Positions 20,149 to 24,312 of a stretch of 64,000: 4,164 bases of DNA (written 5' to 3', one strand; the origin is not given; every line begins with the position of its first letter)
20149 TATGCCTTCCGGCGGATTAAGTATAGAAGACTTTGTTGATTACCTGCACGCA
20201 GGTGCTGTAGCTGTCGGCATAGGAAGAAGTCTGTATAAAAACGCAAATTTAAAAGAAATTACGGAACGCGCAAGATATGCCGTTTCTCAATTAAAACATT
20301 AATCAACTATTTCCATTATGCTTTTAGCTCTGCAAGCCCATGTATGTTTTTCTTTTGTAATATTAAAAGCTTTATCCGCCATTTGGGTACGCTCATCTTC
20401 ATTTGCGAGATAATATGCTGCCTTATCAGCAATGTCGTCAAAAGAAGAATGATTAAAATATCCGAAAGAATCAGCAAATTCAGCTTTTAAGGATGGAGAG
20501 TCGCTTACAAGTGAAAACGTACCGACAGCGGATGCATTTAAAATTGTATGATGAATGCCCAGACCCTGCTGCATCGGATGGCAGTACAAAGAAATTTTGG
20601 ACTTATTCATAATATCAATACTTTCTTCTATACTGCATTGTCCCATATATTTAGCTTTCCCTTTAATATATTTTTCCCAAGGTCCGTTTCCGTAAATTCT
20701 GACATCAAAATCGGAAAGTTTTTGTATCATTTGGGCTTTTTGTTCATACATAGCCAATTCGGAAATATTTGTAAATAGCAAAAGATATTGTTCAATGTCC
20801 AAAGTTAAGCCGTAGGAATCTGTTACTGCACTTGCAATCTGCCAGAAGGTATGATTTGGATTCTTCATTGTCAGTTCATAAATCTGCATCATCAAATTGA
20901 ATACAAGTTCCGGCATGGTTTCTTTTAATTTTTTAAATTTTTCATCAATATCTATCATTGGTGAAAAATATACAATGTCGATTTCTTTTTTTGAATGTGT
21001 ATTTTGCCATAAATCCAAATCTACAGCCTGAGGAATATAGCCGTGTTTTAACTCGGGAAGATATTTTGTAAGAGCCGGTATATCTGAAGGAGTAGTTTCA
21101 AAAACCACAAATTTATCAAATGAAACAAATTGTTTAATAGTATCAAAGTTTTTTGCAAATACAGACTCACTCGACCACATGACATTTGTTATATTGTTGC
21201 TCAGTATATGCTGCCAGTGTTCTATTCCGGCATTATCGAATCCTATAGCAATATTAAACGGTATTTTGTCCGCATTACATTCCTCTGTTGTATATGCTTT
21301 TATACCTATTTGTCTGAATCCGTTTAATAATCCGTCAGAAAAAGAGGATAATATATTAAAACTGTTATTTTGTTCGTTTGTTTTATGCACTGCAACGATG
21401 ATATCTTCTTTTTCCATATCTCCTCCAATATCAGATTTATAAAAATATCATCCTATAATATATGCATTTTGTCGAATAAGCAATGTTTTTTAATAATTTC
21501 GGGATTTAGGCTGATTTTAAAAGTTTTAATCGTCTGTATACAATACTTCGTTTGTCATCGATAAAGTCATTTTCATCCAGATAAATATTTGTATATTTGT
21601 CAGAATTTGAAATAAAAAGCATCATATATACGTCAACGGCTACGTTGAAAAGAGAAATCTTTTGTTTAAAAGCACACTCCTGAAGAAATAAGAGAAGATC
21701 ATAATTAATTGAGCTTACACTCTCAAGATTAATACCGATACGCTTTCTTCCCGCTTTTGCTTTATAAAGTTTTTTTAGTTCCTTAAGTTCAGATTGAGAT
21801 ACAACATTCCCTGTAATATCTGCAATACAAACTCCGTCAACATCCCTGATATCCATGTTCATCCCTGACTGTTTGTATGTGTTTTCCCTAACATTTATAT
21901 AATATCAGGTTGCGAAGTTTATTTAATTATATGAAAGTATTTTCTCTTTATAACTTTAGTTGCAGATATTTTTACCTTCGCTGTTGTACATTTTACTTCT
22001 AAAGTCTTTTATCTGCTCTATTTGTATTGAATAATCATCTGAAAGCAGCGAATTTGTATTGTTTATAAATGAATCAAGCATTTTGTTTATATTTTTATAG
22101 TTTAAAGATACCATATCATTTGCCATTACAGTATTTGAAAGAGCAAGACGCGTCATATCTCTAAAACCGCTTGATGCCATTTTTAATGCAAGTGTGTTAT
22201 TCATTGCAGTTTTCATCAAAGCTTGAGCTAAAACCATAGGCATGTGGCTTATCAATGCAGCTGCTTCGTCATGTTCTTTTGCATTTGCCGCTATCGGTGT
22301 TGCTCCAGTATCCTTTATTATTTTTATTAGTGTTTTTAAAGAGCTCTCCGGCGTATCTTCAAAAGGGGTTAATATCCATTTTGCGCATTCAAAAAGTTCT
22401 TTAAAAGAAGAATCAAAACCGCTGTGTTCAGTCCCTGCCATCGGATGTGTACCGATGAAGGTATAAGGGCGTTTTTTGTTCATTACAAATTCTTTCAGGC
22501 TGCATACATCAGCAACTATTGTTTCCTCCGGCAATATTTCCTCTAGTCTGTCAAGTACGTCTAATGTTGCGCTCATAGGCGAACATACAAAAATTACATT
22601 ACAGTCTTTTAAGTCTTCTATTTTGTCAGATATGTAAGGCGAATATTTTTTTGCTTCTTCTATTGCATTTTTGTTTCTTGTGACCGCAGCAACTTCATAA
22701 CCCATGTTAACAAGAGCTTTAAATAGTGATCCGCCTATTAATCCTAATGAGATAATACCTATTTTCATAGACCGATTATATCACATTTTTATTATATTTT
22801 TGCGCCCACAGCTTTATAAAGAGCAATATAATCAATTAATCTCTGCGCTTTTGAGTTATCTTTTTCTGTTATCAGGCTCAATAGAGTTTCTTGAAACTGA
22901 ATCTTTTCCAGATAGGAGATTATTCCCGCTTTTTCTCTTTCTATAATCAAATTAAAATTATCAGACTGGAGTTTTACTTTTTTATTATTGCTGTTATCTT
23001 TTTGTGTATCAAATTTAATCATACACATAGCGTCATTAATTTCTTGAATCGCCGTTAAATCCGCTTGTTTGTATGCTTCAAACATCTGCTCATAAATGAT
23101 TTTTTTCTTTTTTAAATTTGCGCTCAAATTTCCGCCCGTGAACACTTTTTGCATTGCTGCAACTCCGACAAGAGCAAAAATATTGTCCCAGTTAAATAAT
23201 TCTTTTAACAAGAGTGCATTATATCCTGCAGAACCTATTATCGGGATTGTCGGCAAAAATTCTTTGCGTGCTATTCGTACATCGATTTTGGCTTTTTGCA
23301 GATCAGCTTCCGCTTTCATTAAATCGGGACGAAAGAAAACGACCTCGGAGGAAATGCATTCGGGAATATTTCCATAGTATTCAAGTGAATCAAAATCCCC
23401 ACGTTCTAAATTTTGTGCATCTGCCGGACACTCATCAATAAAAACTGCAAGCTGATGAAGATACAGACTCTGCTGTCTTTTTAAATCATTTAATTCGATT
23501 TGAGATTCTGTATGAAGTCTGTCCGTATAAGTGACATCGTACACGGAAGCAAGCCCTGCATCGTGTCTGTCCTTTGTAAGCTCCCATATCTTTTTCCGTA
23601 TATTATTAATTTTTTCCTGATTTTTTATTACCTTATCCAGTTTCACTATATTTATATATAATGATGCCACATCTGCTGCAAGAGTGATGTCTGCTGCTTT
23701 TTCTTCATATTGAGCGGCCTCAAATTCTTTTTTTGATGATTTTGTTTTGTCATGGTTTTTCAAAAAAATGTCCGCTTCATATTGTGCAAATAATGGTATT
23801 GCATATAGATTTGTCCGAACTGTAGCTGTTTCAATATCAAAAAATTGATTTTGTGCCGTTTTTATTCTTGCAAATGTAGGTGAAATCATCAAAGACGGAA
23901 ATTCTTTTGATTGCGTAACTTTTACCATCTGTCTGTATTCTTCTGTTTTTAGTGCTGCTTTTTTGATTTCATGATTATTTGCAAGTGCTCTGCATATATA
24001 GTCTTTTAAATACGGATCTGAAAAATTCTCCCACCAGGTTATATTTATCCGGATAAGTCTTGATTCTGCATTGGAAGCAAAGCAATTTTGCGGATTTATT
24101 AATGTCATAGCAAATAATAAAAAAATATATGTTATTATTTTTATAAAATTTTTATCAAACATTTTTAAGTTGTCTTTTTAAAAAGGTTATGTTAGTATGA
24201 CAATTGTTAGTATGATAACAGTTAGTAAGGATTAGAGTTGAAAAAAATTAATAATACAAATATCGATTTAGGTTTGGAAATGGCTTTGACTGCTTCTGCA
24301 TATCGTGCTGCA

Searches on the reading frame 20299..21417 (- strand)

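Call 78: search_protein_families(library=pfam, proteins=[window:20299-21417:-], max_evalue=0.000001)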
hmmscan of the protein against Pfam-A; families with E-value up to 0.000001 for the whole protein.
window:20299-21417:- (372 aa): 1 family
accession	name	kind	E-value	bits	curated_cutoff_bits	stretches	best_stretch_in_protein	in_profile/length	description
PF13524.12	Glyco_trans_1_2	-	4e-19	69.4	25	1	229-368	4-143/144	Glycosyl transferase-like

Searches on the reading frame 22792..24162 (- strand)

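Call 78: search_protein_families(library=pfam, proteins=[window:22792-24162:-], max_evalue=0.000001)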
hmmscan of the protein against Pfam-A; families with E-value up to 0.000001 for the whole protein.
window:22792-24162:- (456 aa): 1 family
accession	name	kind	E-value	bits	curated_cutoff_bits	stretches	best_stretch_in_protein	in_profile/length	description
PF02321.23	OEP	-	1e-25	91.1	22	2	277-453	11-187/187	Outer membrane efflux protein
